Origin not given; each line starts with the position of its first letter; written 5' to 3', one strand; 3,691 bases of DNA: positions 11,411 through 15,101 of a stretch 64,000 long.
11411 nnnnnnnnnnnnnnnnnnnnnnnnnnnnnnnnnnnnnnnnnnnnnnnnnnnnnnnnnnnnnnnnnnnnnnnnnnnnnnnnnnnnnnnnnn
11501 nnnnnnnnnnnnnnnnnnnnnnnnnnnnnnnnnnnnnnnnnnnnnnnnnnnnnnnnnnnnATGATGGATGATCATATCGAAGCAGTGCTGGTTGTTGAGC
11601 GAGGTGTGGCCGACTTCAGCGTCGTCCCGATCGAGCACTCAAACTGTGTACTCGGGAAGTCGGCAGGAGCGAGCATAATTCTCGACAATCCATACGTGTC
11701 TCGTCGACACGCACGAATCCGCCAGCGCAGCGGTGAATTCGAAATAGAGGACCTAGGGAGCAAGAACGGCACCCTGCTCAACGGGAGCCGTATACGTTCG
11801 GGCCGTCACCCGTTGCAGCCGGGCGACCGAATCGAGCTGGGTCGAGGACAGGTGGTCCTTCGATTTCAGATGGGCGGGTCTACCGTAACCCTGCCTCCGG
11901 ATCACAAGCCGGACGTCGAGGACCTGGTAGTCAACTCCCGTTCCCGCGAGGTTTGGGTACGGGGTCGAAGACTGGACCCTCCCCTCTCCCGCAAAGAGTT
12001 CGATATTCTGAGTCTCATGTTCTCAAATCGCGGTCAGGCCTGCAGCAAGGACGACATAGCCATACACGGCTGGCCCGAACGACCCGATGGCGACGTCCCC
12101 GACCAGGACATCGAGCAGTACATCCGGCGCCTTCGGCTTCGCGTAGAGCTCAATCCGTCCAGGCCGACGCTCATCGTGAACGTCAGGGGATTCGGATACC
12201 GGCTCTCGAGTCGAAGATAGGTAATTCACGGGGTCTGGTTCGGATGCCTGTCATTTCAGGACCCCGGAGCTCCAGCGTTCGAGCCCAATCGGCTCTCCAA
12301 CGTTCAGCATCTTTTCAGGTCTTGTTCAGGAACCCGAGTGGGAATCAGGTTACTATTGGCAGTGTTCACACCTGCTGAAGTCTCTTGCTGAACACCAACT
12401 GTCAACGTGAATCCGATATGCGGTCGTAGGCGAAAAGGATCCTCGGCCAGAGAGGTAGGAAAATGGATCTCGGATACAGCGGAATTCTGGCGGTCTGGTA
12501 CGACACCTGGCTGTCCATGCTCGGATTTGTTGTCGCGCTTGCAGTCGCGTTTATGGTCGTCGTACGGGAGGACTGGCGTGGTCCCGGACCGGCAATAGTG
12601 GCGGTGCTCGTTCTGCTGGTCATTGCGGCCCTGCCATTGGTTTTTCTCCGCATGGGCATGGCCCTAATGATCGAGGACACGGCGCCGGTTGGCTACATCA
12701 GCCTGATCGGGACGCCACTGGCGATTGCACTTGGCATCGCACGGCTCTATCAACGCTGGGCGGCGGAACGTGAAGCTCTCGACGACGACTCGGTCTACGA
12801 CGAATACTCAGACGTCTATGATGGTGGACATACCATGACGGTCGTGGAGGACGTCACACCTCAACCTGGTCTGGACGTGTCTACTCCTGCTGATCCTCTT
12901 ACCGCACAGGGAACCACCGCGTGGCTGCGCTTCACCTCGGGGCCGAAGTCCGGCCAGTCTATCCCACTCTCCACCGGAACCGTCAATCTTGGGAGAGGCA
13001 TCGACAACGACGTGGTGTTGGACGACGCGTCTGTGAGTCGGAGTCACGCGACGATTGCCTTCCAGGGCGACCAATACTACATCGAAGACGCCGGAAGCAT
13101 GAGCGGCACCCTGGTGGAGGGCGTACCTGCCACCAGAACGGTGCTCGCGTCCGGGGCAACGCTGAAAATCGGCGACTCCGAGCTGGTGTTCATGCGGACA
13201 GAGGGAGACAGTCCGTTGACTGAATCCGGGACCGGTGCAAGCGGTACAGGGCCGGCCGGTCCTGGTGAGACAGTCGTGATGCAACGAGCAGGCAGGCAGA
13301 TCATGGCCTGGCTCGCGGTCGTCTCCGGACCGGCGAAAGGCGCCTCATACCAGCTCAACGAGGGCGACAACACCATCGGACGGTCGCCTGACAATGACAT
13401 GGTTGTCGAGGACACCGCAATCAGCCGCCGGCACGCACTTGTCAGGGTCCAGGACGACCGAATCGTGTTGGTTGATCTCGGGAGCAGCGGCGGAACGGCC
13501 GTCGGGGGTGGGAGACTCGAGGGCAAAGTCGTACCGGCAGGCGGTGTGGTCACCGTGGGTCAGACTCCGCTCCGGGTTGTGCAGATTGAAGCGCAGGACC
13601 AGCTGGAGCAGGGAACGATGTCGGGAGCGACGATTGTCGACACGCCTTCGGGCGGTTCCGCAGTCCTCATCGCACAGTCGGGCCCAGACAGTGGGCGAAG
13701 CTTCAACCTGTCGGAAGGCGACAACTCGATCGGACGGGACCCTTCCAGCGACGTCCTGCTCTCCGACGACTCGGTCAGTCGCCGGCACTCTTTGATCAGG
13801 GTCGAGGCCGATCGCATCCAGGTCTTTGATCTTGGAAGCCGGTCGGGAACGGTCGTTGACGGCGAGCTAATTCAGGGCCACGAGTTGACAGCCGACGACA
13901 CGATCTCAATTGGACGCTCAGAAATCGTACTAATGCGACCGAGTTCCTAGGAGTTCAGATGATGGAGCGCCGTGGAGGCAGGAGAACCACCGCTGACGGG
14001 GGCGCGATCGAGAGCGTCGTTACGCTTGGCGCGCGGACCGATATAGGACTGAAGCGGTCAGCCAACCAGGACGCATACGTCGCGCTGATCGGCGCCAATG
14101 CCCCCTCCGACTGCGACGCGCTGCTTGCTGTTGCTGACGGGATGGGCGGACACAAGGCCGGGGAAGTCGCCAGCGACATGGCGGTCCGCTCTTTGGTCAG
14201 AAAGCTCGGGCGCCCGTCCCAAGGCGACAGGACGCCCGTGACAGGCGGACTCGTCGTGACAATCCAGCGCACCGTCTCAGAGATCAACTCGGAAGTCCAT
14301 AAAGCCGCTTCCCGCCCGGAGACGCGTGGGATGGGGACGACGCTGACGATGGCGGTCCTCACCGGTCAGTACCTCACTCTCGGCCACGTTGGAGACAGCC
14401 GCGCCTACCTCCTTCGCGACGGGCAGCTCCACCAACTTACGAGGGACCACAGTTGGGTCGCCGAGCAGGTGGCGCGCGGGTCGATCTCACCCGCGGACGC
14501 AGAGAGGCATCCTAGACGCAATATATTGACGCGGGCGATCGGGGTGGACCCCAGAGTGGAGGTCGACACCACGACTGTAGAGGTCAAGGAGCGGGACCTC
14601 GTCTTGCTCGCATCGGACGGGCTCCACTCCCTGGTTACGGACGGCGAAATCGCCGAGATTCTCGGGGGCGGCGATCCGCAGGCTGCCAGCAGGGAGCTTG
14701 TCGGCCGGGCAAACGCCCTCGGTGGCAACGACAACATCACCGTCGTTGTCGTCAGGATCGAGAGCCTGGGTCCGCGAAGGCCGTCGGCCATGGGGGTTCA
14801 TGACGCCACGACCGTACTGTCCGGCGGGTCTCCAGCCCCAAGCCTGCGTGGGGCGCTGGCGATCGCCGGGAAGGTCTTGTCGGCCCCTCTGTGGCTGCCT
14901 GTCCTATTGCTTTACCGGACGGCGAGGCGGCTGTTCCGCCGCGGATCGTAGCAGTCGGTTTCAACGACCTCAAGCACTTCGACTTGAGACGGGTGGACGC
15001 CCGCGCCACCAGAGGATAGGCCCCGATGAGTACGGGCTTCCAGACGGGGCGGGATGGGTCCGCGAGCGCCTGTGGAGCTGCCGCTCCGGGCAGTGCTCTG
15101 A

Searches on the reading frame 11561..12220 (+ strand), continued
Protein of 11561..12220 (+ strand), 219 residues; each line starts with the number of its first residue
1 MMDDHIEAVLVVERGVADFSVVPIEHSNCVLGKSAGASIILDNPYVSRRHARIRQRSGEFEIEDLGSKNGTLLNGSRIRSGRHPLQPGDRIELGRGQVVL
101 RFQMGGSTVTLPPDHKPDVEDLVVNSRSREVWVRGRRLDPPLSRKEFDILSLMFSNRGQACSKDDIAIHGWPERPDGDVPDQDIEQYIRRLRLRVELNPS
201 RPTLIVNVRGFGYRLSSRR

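Call 65: search_protein_families(library=ncbifam, proteins=[window:11561-12220:+], max_evalue=0.001)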
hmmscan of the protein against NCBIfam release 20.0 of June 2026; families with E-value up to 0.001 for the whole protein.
window:11561-12220:+ (219 aa): 25 families
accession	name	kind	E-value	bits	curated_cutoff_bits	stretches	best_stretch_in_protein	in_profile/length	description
NF049868.1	FhaB_Rv0019c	equivalog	4.2e-19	69.1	125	1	8-98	67-156/158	FHA domain-containing protein FhaB/FipA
NF041660.2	oxygluDhInhib_OdhI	equivalog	1.9e-14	53.6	200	1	7-99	36-126/130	oxoglutarate dehydrogenase inhibitor Odhl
NF052573.1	HisKinEspAMyxo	equivalog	7.3e-14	50.7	1400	1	21-104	40-121/755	serine histidine kinase EspA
NF045944.1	ResRegRpaBCyano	equivalog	1.2e-11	44.4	330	1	118-215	132-227/229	response regulator transcription factor RpaB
TIGR03354.1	VI_FHA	hypoth_equivalog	3.2e-11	43.7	120.25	1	24-117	21-118/420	type VI secretion system-associated FHA domain protein TagH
NF053854.1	RespRegPhoBBctds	equivalog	2.8e-10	39.9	270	1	113-215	129-224/225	two-component system response regulator PhoB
NF040689.1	MtrAB_MtrA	equivalog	3.7e-09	36.3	300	1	118-215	125-218/219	MtrAB system response regulator MtrA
TIGR01387.1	cztR_silR_copR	subfamily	8.2e-09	35.4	279.2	1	118-215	126-218/218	heavy metal response regulator transcription factor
NF033760.1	gliding_GltG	equivalog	9e-09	34.4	650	1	31-100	28-96/650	adventurous gliding motility protein GltG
NF040534.1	resp_reg_YycF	equivalog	1.2e-08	34.5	340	1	118-216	134-228/231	response regulator YycF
NF033117.2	vanR_ACDEGLN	exception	3.4e-07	30.1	350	1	114-215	128-225/226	VanR-ABDEGLN family response regulator transcription factor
NF045914.1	RespRegNblR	equivalog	4.7e-07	29.6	300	1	118-215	133-225/228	response regulator transcription factor NblR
NF008567.0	PRK11517.1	equivalog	1.3e-06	28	353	1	119-217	127-220/223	response regulator transcription factor HprR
NF007346.1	PRK09836.1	equivalog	1.5e-06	28.2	420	1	116-215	127-221/227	copper/silver response regulator transcription factor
TIGR02154.1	PhoB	equivalog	4e-06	26.3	296.2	1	118-216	133-226/226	phosphate regulon transcriptional regulator PhoB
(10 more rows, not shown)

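Call 67: search_protein_families(library=pfam, proteins=[L014:8753-10330:+, L014:10378-11148:+, L014:11163-12734:-, L007:3385-4917:+, L007:5689-6621:+, L010:4590-6749:+, L010:6753-7481:+, L008:991-1761:+, L022:2213-2917:+, L024:979-1707:+], max_evalue=0.001)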
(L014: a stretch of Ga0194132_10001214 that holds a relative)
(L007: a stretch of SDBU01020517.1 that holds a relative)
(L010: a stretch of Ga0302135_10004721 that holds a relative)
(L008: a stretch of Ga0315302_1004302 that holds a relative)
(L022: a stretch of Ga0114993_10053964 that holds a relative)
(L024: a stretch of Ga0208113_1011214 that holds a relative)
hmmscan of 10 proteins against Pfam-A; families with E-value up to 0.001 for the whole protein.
L014:8753-10330:+ (526 aa): 0 families

L014:10378-11148:+ (257 aa): 0 families

L014:11163-12734:- (524 aa): 2 families
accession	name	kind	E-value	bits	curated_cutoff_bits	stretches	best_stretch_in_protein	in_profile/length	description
PF07969.17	Amidohydro_3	-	9.1e-25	88.5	29.7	1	46-503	2-472/472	Amidohydrolase family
PF01979.26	Amidohydro_1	-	1.7e-07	31.2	25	1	430-481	276-323/345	Amidohydrolase family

L007:3385-4917:+ (511 aa): 0 families

L007:5689-6621:+ (311 aa): 0 families

L010:4590-6749:+ (720 aa): 3 families
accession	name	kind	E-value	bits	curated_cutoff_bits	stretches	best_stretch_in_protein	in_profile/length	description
PF00501.34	AMP-binding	-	6.3e-52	177.1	29.9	1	158-536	3-377/384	AMP-binding enzyme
PF16177.11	ACAS_N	-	4.5e-10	39.6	27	1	103-157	1-53/55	Acetyl-coenzyme A synthetase N-terminus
PF13193.12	AMP-binding_C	-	3.2e-06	28.4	24.5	1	609-678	10-76/76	AMP-binding enzyme C-terminal domain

L010:6753-7481:+ (243 aa): 2 families
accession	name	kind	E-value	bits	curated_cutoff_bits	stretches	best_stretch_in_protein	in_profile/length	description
PF04055.27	Radical_SAM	-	2.5e-11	44.5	29.5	1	44-137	6-99/166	Radical SAM superfamily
PF13353.11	Fer4_12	-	3.1e-07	31.2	22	1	26-113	1-80/137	4Fe-4S single cluster domain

L008:991-1761:+ (257 aa): 0 families

L022:2213-2917:+ (235 aa): 0 families

L024:979-1707:+ (243 aa): 0 families

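Call 78: search_protein_families(library=padloc, proteins=[window:11561-12220:+], max_evalue=0.00001)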
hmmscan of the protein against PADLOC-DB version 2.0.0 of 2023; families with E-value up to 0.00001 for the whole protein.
window:11561-12220:+ (219 aa): 0 families

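Call 89: find_encoding_contigs(protein=P0130, flank=8000, max_places=1)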
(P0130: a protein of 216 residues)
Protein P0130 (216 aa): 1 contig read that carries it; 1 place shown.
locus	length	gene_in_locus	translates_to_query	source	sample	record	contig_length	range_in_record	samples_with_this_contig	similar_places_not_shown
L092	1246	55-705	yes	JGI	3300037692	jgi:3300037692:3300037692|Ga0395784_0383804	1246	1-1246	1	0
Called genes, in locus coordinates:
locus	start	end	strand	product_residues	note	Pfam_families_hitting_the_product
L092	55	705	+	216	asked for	PF16697:Yop-YscD_cpl, PF00498:FHA, PF00486:Trans_reg_C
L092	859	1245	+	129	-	?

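Call 90: find_encoding_contigs(protein=P0208, flank=8000, max_places=1)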
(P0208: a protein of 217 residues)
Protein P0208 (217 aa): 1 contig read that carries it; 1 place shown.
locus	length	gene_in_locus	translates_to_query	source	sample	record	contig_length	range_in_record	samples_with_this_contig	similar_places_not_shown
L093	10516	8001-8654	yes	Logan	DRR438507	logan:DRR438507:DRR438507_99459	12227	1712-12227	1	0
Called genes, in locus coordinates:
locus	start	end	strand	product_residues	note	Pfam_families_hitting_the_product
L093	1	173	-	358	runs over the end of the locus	PF00356:LacI, PF00532:Peripla_BP_1, PF13407:Peripla_BP_4, PF13377:Peripla_BP_3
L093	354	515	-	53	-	-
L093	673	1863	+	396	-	PF04055:Radical_SAM, PF00633:HHH (weak), PF12836:HHH_3 (weak)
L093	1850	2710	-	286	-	PF01180:DHO_dh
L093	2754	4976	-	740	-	PF00069:Pkinase, PF07714:PK_Tyr_Ser-Thr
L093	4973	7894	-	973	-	PF00069:Pkinase, PF07714:PK_Tyr_Ser-Thr, PF26550:Tricorn_2nd, PF26549:Tricorn_N, PF07676:PD40, PF26549:Tricorn_N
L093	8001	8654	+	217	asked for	PF16697:Yop-YscD_cpl, PF00498:FHA, PF00486:Trans_reg_C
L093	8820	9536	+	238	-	PF07638:Sigma70_ECF (weak), PF04542:Sigma70_r2, PF08281:Sigma70_r4_2, PF04545:Sigma70_r4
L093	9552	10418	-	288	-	PF00149:Metallophos, PF12850:Metallophos_2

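Call 91: find_encoding_contigs(protein=P0242, flank=8000, max_places=2)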
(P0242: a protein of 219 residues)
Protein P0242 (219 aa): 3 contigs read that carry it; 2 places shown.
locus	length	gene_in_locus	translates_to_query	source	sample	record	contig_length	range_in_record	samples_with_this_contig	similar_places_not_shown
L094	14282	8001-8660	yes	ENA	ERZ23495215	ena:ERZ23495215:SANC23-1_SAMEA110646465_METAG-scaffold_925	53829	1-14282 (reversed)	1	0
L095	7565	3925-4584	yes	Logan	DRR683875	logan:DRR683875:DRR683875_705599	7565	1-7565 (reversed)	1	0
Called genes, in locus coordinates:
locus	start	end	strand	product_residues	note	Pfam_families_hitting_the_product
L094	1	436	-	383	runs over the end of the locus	PF01966:HD, PF13286:HD_assoc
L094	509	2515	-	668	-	PF00270:DEAD (faint), PF04851:ResIII, PF17757:UvrB_inter, PF27431:UvrB_3rd, PF00271:Helicase_C, PF12344:UvrB, PF02151:UVR (weak)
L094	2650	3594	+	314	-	PF01715:IPPT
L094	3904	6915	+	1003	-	PF00933:Glyco_hydro_3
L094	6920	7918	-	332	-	PF00069:Pkinase, PF07714:PK_Tyr_Ser-Thr, PF03109:ABC1 (faint)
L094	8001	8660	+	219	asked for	PF16697:Yop-YscD_cpl, PF00498:FHA, PF00486:Trans_reg_C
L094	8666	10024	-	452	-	PF14353:CpXC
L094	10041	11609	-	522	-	PF01590:GAF, PF13185:GAF_2, PF13492:GAF_3 (weak), PF00989:PAS, PF08448:PAS_4 (weak), PF13426:PAS_9, PF00512:HisKA, PF02518:HATPase_c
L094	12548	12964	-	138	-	PF01894:YjbQ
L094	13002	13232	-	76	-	-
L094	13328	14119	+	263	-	PF13098:Thioredoxin_2 (weak), PF13462:Thioredoxin_4, PF01323:DSBA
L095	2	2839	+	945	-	?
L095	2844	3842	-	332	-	PF00069:Pkinase, PF07714:PK_Tyr_Ser-Thr, PF03109:ABC1 (faint)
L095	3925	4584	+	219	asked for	PF16697:Yop-YscD_cpl, PF00498:FHA, PF00486:Trans_reg_C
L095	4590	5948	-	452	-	PF14353:CpXC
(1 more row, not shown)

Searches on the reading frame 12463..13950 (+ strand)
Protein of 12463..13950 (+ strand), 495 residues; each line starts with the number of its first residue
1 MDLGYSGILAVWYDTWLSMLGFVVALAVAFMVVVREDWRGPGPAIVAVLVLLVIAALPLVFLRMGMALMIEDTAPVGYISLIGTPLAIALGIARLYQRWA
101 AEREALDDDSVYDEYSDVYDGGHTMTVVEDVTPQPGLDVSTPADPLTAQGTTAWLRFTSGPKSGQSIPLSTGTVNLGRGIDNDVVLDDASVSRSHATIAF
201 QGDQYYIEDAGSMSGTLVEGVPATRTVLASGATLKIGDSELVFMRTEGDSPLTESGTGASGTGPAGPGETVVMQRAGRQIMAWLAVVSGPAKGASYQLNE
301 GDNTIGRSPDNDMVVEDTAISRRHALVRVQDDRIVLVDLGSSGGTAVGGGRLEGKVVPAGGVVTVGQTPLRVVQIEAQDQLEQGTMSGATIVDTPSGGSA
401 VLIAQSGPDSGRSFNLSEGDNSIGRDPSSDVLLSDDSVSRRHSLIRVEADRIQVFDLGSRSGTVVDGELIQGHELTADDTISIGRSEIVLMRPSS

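Call 3: search_protein_families(library=pfam, proteins=[window:12463-13950:+], max_evalue=0.01)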
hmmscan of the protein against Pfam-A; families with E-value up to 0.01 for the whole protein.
window:12463-13950:+ (495 aa): 2 families
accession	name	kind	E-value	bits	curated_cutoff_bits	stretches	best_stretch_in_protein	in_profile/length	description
PF16697.10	Yop-YscD_cpl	-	3.1e-58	194.5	33.2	3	406-491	4-91/94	Inner membrane component of T3SS, cytoplasmic domain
PF00498.31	FHA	-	5.6e-49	164.9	20.7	3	175-237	2-67/67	FHA domain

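Call 65: search_protein_families(library=ncbifam, proteins=[window:12463-13950:+], max_evalue=0.001)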
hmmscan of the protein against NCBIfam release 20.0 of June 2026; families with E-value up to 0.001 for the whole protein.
window:12463-13950:+ (495 aa): 8 families
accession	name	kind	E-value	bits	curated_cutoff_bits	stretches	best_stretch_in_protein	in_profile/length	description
NF041660.2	oxygluDhInhib_OdhI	equivalog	1.8e-52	176.6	200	3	380-491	17-128/130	oxoglutarate dehydrogenase inhibitor Odhl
NF049868.1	FhaB_Rv0019c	equivalog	5.8e-52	175.9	125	3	275-371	60-157/158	FHA domain-containing protein FhaB/FipA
NF052573.1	HisKinEspAMyxo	equivalog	3.6e-29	101.3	1400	3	125-240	1-115/755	serine histidine kinase EspA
TIGR03354.1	VI_FHA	hypoth_equivalog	2e-25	90.5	120.25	3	166-254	18-112/420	type VI secretion system-associated FHA domain protein TagH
NF033760.1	gliding_GltG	equivalog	2.8e-25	88.9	650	3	423-493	28-99/650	adventurous gliding motility protein GltG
TIGR02500.1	type_III_yscD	equivalog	4.4e-25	88.5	86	3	406-454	7-55/413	type III secretion system inner membrane ring subunit SctD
NF052403.1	ESX1TransRegEspM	equivalog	8.4e-16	57.8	550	3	285-367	13-94/367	ESX-1 type VII secretion system transcriptional regulator EspM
NF041525.1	HrpD5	equivalog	0.00023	20.7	300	0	155-189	4-38/314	HrpD5 family protein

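Call 78: search_protein_families(library=padloc, proteins=[window:12463-13950:+], max_evalue=0.00001)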
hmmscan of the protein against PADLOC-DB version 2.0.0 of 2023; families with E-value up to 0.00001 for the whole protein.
window:12463-13950:+ (495 aa): 0 families

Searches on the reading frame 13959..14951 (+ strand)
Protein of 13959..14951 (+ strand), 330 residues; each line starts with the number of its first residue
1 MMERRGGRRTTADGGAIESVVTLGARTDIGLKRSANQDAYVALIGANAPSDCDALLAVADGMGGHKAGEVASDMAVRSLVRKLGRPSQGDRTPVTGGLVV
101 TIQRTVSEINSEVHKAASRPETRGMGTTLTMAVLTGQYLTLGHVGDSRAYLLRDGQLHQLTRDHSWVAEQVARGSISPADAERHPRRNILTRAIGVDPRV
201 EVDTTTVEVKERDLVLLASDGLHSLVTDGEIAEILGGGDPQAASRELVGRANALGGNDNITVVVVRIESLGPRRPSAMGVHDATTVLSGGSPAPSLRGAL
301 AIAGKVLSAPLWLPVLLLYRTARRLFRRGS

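Call 3: search_protein_families(library=pfam, proteins=[window:13959-14951:+], max_evalue=0.01)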
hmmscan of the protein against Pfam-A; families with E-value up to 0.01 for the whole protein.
window:13959-14951:+ (330 aa): 3 families
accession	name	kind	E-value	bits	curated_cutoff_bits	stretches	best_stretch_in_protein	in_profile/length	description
PF13672.11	PP2C_2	-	2.2e-19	70.3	24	1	34-227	10-179/209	Protein phosphatase 2C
PF00481.26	PP2C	-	1.1e-14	55.1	20.3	1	48-260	29-255/255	Protein phosphatase 2C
PF07228.17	SpoIIE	-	5.1e-06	27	25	1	192-267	103-191/192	Stage II sporulation protein E (SpoIIE)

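Call 65: search_protein_families(library=ncbifam, proteins=[window:13959-14951:+], max_evalue=0.001)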
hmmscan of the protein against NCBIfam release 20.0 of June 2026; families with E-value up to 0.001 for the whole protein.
window:13959-14951:+ (330 aa): 2 families
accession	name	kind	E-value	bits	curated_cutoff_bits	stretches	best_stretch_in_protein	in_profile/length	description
NF033484.1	Stp1_PP2C_phos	equivalog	3.4e-74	249.3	230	1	27-265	2-231/232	Stp1/IreP family PP2C-type Ser/Thr phosphatase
NF011149.0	PRK14559.1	equivalog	7.7e-31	107.5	374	1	25-268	376-632/642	serine/threonine phosphatase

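Call 78: search_protein_families(library=padloc, proteins=[window:13959-14951:+], max_evalue=0.00001)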
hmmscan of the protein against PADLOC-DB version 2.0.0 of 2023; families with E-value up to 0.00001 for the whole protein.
window:13959-14951:+ (330 aa): 1 family
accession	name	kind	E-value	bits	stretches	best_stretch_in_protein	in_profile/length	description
PDLC04518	PDC-M21C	-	9.4e-11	39.4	1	25-242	7-206/243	-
